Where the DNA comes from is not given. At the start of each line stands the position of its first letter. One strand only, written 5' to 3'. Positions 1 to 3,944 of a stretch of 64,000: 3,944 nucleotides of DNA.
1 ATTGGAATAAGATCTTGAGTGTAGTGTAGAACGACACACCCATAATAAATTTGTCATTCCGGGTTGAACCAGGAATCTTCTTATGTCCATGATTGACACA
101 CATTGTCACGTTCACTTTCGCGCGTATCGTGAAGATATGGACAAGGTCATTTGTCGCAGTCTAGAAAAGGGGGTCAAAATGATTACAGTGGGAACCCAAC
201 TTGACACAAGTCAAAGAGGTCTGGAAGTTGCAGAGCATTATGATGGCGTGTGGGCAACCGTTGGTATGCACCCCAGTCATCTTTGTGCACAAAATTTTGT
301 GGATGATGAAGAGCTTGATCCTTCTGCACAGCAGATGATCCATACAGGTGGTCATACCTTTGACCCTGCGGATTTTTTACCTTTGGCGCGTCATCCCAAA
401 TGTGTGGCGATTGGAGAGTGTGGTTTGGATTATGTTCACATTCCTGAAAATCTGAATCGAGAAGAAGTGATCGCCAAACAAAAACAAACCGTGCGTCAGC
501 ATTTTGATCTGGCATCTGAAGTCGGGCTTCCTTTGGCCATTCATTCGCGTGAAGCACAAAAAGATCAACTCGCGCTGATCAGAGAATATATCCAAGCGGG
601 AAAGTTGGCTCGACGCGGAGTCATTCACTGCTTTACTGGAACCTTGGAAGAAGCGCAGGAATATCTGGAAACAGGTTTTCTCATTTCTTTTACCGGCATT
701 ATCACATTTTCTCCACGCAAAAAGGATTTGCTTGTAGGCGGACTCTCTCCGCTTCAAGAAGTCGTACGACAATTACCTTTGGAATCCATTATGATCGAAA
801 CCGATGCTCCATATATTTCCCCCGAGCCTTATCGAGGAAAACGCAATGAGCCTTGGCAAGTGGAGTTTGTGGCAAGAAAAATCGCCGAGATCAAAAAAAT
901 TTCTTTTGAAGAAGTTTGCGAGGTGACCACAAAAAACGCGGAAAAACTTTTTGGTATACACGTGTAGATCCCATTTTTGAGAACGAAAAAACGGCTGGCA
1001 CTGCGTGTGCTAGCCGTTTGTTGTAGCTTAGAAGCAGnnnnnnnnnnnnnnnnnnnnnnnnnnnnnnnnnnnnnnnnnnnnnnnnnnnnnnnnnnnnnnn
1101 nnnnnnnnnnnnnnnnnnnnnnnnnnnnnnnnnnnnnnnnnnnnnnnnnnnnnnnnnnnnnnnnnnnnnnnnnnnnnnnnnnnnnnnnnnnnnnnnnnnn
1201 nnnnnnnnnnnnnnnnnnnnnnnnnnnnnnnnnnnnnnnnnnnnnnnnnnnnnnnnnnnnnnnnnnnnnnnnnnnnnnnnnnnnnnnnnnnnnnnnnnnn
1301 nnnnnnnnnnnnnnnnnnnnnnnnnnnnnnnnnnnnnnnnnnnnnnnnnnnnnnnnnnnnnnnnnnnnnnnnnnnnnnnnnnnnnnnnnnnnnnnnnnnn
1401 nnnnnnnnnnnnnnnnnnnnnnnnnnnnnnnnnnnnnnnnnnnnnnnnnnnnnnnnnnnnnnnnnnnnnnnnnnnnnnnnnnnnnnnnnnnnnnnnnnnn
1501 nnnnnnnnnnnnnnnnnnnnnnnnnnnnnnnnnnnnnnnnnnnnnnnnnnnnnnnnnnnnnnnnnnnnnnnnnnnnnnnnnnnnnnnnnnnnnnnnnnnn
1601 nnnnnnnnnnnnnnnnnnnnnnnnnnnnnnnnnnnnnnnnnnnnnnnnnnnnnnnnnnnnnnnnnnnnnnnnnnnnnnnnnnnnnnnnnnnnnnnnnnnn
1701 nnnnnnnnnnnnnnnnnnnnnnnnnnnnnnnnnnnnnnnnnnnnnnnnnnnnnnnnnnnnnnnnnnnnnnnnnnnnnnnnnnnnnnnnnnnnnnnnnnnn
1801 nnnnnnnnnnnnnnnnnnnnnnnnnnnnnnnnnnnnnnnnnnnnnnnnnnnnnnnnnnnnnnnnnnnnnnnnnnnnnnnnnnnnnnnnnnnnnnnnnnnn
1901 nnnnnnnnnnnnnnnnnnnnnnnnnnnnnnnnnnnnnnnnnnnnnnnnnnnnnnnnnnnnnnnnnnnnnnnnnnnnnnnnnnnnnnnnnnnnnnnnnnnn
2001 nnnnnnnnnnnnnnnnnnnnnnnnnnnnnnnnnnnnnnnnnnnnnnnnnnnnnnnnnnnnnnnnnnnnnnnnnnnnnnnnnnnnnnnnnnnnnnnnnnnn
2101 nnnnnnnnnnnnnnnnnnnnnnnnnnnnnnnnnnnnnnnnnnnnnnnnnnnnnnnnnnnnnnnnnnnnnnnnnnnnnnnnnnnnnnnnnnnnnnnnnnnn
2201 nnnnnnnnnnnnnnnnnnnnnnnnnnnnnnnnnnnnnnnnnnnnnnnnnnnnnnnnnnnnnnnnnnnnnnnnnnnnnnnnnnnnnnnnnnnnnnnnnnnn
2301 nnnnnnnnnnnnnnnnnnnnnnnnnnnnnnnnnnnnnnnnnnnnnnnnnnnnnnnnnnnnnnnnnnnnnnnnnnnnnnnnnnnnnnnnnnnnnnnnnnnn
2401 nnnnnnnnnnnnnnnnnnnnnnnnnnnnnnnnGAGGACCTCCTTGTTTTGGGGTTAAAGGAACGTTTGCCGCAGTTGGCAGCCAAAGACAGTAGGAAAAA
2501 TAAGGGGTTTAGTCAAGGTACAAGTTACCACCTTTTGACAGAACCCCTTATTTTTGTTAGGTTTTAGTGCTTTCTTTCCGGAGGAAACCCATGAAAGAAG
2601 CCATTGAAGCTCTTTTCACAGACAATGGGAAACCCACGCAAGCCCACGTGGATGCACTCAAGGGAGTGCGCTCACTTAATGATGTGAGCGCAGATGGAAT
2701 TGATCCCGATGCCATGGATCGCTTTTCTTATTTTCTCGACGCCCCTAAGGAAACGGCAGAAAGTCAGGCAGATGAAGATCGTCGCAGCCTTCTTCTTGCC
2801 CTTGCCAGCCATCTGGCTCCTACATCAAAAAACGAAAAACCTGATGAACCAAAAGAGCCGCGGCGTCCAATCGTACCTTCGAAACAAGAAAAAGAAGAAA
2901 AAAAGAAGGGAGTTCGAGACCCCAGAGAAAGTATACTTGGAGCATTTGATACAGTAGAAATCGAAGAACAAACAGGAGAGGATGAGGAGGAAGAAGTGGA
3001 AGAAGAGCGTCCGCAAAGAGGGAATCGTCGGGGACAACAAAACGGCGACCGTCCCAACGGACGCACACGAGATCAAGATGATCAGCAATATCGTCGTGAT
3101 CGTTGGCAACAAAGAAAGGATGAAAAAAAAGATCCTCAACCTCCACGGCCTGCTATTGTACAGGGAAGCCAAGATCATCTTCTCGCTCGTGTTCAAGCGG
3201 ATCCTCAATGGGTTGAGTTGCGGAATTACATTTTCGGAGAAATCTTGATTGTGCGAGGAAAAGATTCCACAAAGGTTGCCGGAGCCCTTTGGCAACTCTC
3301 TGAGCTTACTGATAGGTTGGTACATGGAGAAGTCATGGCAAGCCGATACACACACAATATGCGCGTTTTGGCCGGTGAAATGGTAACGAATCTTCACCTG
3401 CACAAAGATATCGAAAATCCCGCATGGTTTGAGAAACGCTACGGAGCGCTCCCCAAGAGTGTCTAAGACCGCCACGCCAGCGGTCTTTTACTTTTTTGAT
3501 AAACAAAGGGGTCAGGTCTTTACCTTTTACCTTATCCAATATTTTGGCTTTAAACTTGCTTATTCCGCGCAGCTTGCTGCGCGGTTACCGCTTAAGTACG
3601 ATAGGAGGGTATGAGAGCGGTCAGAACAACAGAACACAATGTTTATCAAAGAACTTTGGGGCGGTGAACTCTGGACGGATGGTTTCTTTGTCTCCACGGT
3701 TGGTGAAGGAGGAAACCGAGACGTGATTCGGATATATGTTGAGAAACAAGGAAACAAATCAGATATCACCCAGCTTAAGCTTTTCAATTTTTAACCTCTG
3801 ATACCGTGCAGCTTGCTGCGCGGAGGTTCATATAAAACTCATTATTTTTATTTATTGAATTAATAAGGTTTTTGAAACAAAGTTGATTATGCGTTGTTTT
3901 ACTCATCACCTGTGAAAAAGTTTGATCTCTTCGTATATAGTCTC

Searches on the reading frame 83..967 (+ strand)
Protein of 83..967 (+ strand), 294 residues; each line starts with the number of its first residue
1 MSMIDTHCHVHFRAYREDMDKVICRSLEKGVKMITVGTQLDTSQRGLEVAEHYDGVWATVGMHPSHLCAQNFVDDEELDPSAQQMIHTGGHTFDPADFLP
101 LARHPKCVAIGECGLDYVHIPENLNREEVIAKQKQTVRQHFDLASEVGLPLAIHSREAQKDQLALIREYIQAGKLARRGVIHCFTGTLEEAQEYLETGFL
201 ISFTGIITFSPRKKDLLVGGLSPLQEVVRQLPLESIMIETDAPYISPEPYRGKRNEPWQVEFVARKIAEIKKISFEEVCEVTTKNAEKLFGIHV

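Call 3: search_protein_families(library=pfam, proteins=[window:83-967:+], max_evalue=1)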
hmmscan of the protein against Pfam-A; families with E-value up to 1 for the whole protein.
window:83-967:+ (294 aa): 3 families
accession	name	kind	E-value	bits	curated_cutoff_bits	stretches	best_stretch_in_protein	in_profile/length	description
PF01026.27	TatD_DNase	-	6.6e-77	258.8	27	1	4-291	1-253/253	TatD related DNase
PF08178.16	GnsAB_toxin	-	0.023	15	27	1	261-292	16-47/54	GnsA/GnsB toxin of bacterial toxin-antitoxin system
PF07969.17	Amidohydro_3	-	0.075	12.9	29.7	1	134-209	261-339/472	Amidohydrolase family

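Call 17: find_related_loci(query=window:83-967:+, collection=genome_contigs, flank=10000)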
Query window:83-967:+ (294 aa) in genome_contigs; peptide patterns used: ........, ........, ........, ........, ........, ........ (x = any residue, [..] = any of these).
600 stretches matched a pattern (row limit reached: there are more); 578 encode a relative of the query (tblastn E <= 1e-3); the best 80 are kept; 80 distinct loci.
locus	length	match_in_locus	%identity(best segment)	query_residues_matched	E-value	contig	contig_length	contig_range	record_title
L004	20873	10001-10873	54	1-292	7e-104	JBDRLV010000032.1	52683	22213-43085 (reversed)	MAG: Patescibacteria group bacterium isolate MEGAHIT-group-1.799 k141_12620410, whole genome shotgun sequence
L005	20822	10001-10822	52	3-290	9e-97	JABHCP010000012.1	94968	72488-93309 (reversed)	MAG: Candidatus Uhrbacteria bacterium isolate SI037_bin110 k141_267446, whole genome shotgun sequence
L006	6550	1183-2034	49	3-292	1e-84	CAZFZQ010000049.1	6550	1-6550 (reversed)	MAG TPA_asm: uncultured Gammaproteobacteria bacterium isolate binchicken_co266_189 genome assembly, contig: NODE_26087_l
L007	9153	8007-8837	46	1-290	2e-78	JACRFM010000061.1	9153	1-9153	MAG: Candidatus Kerfeldbacteria bacterium isolate NC_groundwater_1725_Pr3_B-0.1um_43_11 SR-2_scaffold_141_2059738, whole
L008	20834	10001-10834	44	3-292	7e-74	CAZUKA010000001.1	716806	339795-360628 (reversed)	MAG TPA_asm: uncultured Gammaproteobacteria bacterium isolate SRP239054_co1_60 genome assembly, contig: NODE_1_length_71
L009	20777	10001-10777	43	3-292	8e-64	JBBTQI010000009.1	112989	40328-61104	MAG: Patescibacteria group bacterium isolate H43-bin163_1 H43_bin163_1_000000000009, whole genome shotgun sequence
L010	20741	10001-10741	41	3-290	3e-61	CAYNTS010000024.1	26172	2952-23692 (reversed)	MAG TPA_asm: uncultured bacterium isolate binchicken_co142_355 genome assembly, contig: NODE_5354_length_26172_cov_11.10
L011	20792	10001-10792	39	3-291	2e-58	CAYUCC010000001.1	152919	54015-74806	MAG TPA_asm: uncultured Anaerolineae bacterium isolate SRP173033_co1_350 genome assembly, contig: NODE_112_length_152919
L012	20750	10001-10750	41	4-290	7e-58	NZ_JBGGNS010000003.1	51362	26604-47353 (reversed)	Planococcus sp. SSTMD024 Scaffold_3, whole genome shotgun sequence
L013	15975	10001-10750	36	2-292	4e-57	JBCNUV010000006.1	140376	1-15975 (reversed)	MAG: Thermodesulfovibrio sp. isolate DT_Bin_13 contig6, whole genome shotgun sequence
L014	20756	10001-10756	40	4-292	3e-56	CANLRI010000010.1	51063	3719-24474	uncultured Planococcus sp. isolate 2-10-3Z.fasta genome assembly, contig: NODE_10, whole genome shotgun sequence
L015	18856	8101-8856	38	3-292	4e-56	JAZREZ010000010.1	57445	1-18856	MAG: Clostridia bacterium isolate T1900045497_YK20190191.MAGScoT_cleanbin_000002 SGB_7455_k141_684627, whole genome shot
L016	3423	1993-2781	38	1-291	7e-56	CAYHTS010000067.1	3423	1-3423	MAG TPA_asm: uncultured Candidatus Saccharibacteria bacterium isolate ERP119705_co17_18 genome assembly, contig: NODE_57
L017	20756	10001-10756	40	4-292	7e-56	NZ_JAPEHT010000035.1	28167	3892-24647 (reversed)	Planococcus sp. A6 NODE_35_length_28263_cov_263.931261, whole genome shotgun sequence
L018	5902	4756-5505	37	2-292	1e-55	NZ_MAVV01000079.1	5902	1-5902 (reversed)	Thermodesulfovibrio sp. N1 contig00079, whole genome shotgun sequence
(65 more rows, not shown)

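Call 84: search_protein_families(library=pfam, proteins=[L004:11884-13116:-, L004:10821-11783:+], max_evalue=1)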
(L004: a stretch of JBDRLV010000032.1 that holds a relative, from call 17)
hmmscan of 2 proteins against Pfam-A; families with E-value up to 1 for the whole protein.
L004:11884-13116:- (410 aa): 2 families
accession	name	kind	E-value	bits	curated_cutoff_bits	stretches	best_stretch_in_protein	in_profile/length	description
PF23139.1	OB_YrrC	-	0.1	13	27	0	175-189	11-25/76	ATP-dependent DNA helicase YrrC, OB-fold domain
PF04947.19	Pox_VLTF3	-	0.2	11.8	25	1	321-405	28-114/168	Poxvirus Late Transcription Factor VLTF3 like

L004:10821-11783:+ (320 aa): 1 family
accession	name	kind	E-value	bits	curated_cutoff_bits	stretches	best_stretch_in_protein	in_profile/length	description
PF01797.21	Y1_Tnp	-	6.5e-14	52.5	23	1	49-156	6-118/121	Transposase IS200 like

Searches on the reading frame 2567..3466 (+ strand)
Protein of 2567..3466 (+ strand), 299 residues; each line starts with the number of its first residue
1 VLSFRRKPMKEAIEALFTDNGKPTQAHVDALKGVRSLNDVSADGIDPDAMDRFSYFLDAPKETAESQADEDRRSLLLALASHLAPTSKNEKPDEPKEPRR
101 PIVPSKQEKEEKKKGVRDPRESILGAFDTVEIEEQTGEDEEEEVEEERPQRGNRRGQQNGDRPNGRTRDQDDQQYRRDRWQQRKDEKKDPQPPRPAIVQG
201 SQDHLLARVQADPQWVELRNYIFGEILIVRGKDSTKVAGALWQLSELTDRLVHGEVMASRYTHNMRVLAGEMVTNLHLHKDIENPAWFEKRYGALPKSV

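Call 3: search_protein_families(library=pfam, proteins=[window:2567-3466:+], max_evalue=1)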
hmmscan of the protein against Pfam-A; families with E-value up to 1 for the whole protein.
window:2567-3466:+ (299 aa): 0 families

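Call 4: search_protein_families(library=phrogs, proteins=[window:2567-3466:+], max_evalue=1)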
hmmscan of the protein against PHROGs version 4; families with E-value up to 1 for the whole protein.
window:2567-3466:+ (299 aa): 2 families
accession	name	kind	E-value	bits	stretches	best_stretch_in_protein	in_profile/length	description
phrog_459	-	other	0.23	11.2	1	77-220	167-303/736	peptidase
phrog_9528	-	DNA, RNA and nucleotide metabolism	0.61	10.7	1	88-191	209-308/339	nucleotidyltransferase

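Call 86: search_protein_families(library=ncbifam, proteins=[window:2591-3466:+], max_evalue=1)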
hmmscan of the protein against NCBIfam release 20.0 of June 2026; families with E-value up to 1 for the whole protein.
window:2591-3466:+ (291 aa): 0 families

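Call 87: search_protein_families(library=padloc, proteins=[window:2591-3466:+], max_evalue=1)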
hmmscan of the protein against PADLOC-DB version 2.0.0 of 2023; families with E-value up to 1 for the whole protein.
window:2591-3466:+ (291 aa): 0 families

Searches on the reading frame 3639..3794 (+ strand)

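Call 3: search_protein_families(library=pfam, proteins=[window:3639-3794:+], max_evalue=1)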
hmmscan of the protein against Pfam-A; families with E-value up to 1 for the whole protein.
window:3639-3794:+ (51 aa): 1 family
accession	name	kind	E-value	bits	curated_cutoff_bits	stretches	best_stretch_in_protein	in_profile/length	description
PF01797.21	Y1_Tnp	-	1.2e-06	29.1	23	1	4-37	89-121/121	Transposase IS200 like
